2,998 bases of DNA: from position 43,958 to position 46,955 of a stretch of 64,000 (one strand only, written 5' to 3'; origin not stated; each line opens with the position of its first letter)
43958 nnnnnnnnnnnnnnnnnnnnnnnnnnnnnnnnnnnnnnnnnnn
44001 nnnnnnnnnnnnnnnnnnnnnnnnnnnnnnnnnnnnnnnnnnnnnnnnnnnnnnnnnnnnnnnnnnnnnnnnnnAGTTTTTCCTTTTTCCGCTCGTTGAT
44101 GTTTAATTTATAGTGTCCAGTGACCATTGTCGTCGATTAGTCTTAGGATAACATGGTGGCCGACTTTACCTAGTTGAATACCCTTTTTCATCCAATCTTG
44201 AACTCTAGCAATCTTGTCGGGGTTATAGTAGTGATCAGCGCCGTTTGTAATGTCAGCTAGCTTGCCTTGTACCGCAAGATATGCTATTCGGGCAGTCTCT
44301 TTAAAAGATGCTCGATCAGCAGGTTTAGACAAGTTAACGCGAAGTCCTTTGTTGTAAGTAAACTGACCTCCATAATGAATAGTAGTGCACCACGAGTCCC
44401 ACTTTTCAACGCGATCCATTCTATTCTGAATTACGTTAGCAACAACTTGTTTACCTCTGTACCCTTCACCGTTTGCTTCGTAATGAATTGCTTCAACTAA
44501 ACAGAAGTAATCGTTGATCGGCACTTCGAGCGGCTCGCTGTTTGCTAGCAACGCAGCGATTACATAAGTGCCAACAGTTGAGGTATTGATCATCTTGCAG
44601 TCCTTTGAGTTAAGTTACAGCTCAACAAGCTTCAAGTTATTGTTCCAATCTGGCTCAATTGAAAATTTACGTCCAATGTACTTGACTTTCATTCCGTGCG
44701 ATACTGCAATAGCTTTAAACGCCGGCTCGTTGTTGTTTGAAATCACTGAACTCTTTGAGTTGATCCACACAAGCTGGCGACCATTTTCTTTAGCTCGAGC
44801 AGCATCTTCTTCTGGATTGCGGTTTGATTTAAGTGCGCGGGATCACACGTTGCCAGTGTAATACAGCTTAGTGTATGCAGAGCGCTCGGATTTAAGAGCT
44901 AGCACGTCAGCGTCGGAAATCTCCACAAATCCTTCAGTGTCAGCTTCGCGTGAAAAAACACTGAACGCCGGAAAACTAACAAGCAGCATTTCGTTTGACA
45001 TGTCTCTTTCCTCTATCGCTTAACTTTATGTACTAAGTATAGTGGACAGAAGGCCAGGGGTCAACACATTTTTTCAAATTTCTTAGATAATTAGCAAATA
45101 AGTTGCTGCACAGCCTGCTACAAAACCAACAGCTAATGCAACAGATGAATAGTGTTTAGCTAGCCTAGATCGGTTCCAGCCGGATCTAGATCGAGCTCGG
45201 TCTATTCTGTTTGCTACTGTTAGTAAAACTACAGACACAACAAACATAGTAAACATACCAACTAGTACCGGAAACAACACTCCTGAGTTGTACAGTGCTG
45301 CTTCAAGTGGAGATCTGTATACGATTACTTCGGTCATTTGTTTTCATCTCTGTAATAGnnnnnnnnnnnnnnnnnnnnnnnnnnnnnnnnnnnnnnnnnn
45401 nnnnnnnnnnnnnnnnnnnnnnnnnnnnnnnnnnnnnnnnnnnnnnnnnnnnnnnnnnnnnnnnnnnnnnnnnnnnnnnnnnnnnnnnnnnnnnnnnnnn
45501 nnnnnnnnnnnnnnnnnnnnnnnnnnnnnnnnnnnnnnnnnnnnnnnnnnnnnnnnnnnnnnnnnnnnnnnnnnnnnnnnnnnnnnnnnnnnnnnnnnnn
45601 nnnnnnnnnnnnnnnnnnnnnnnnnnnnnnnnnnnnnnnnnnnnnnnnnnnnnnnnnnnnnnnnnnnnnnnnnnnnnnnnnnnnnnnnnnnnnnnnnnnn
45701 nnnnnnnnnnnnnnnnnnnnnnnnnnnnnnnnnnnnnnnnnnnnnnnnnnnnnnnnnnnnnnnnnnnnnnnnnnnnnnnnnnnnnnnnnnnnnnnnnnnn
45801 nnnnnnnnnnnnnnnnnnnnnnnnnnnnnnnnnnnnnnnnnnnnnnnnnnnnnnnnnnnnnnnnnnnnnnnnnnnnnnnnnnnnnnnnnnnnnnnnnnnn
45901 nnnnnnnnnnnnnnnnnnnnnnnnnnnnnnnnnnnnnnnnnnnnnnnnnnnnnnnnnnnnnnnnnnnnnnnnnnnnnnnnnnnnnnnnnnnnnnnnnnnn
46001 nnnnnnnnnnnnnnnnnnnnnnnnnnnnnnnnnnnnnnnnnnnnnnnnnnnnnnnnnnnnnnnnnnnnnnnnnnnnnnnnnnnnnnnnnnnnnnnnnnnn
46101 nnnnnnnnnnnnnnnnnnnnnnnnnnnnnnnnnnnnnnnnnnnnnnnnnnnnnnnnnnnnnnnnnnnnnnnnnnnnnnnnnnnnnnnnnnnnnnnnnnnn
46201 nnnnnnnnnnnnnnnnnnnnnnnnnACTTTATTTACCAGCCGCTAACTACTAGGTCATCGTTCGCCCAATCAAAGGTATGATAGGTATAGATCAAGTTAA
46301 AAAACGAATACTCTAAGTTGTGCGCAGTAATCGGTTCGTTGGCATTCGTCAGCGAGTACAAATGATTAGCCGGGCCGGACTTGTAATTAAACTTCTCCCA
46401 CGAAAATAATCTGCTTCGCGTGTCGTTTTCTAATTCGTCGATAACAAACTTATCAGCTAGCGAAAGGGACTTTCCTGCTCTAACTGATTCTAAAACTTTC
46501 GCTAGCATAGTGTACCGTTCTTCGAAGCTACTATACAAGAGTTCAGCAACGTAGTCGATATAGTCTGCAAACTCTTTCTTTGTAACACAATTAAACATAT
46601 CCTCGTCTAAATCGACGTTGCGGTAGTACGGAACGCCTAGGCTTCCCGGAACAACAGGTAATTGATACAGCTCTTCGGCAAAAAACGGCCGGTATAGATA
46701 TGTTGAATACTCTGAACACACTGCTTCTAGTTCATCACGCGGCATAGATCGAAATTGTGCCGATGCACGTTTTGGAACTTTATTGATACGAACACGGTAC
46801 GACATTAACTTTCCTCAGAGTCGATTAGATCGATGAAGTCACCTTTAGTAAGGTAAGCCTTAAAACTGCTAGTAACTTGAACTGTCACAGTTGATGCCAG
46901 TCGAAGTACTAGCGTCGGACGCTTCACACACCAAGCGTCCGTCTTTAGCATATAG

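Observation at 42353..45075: Duplicated small gene plus promoter/leader cassette; the second copy carries an in-frame TGA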

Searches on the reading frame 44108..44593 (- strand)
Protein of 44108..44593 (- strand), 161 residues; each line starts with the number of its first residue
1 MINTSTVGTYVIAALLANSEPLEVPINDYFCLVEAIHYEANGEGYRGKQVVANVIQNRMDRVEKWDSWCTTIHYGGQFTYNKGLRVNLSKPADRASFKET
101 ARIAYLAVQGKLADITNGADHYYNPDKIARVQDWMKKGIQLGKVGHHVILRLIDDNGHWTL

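Call 11: search_protein_families(library=pfam, proteins=[window:44108-44593:-], max_evalue=0.01)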
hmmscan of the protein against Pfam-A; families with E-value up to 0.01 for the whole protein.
window:44108-44593:- (161 aa): 1 family
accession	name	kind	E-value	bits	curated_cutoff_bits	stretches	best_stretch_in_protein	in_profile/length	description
PF07486.17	Hydrolase_2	-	3.9e-14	53.5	27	1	42-148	1-98/100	Cell Wall Hydrolase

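Call 12: search_protein_families(library=phrogs, proteins=[window:44108-44593:-], max_evalue=0.01)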
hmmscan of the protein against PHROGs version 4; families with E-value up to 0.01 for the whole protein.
window:44108-44593:- (161 aa): 3 families
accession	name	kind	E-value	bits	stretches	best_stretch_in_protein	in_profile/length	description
phrog_938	-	lysis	3.8e-15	55.1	1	26-150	50-170/2185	endolysin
phrog_15649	-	lysis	2.1e-07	30.4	1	22-128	224-333/1079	endolysin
phrog_14642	-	lysis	5.6e-07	30.3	1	23-149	97-213/215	endolysin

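Call 27: find_encoding_contigs(protein=window:44108-44593:-, flank=6000, max_places=10)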
Protein window:44108-44593:- (161 aa): 11 contigs read that carry it; 6 places shown.
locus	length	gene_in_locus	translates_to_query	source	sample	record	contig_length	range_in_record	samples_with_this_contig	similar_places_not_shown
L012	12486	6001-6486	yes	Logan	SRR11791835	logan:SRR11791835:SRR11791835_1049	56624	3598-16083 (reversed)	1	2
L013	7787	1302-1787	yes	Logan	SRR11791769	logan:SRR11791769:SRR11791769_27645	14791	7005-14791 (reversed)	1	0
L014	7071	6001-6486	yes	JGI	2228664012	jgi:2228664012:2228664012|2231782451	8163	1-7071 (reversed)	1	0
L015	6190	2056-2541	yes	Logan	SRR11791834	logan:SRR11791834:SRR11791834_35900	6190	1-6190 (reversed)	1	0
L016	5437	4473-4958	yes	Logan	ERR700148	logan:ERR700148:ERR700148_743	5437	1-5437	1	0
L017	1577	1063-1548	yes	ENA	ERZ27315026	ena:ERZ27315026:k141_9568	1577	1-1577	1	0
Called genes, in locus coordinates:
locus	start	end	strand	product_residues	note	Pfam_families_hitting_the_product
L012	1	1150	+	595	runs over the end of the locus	PF02518:HATPase_c, PF00204:DNA_gyraseB, PF01751:Toprim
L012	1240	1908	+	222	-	-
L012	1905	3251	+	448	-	PF00521:DNA_topoisoIV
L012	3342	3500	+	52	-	-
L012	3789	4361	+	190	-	-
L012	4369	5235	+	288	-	PF04055:Radical_SAM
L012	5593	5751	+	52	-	-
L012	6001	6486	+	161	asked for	PF07486:Hydrolase_2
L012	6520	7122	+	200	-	-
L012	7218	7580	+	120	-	-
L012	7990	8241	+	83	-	-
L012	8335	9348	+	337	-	PF21189:PHA02142, PF09414:RNA_ligase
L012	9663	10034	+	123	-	-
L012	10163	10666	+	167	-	-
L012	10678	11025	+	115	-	-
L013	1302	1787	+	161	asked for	PF07486:Hydrolase_2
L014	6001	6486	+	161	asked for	PF07486:Hydrolase_2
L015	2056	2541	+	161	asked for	PF07486:Hydrolase_2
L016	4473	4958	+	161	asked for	PF07486:Hydrolase_2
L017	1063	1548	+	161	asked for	PF07486:Hydrolase_2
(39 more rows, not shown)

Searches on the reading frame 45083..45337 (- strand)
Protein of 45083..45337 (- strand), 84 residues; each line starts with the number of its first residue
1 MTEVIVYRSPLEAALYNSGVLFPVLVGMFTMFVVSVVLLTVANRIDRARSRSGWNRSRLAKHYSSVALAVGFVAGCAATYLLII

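Call 11: search_protein_families(library=pfam, proteins=[window:45083-45337:-], max_evalue=0.01)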
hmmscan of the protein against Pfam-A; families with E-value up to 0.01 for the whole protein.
window:45083-45337:- (84 aa): 0 families

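Call 12: search_protein_families(library=phrogs, proteins=[window:45083-45337:-], max_evalue=0.01)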
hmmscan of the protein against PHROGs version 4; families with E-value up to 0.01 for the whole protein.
window:45083-45337:- (84 aa): 1 family
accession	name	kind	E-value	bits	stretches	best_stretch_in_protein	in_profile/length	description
phrog_37775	-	unknown function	6.2e-08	34.1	1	3-47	6-50/102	-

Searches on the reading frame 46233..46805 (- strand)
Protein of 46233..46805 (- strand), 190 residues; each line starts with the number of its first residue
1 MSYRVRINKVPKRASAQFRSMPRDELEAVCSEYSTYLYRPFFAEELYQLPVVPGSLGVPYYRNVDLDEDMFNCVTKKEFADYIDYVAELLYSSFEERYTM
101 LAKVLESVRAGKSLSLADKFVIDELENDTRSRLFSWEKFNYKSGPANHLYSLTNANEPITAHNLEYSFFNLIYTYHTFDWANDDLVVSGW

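Call 11: search_protein_families(library=pfam, proteins=[window:46233-46805:-], max_evalue=0.01)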
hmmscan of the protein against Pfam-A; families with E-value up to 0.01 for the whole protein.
window:46233-46805:- (190 aa): 0 families

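Call 12: search_protein_families(library=phrogs, proteins=[window:46233-46805:-], max_evalue=0.01)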
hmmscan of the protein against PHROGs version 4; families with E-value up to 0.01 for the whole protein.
window:46233-46805:- (190 aa): 0 families

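Call 48: find_homologous_proteins(query=window:46233-46805:-, max_evalue=0.001)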
Query window:46233-46805:- (190 aa): 1 proteins with E <= 0.001 among 80 candidates.
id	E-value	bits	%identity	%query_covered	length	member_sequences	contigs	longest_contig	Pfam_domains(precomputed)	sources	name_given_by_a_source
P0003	3.6e-110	384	100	89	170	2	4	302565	-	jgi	jgi:hypothetical protein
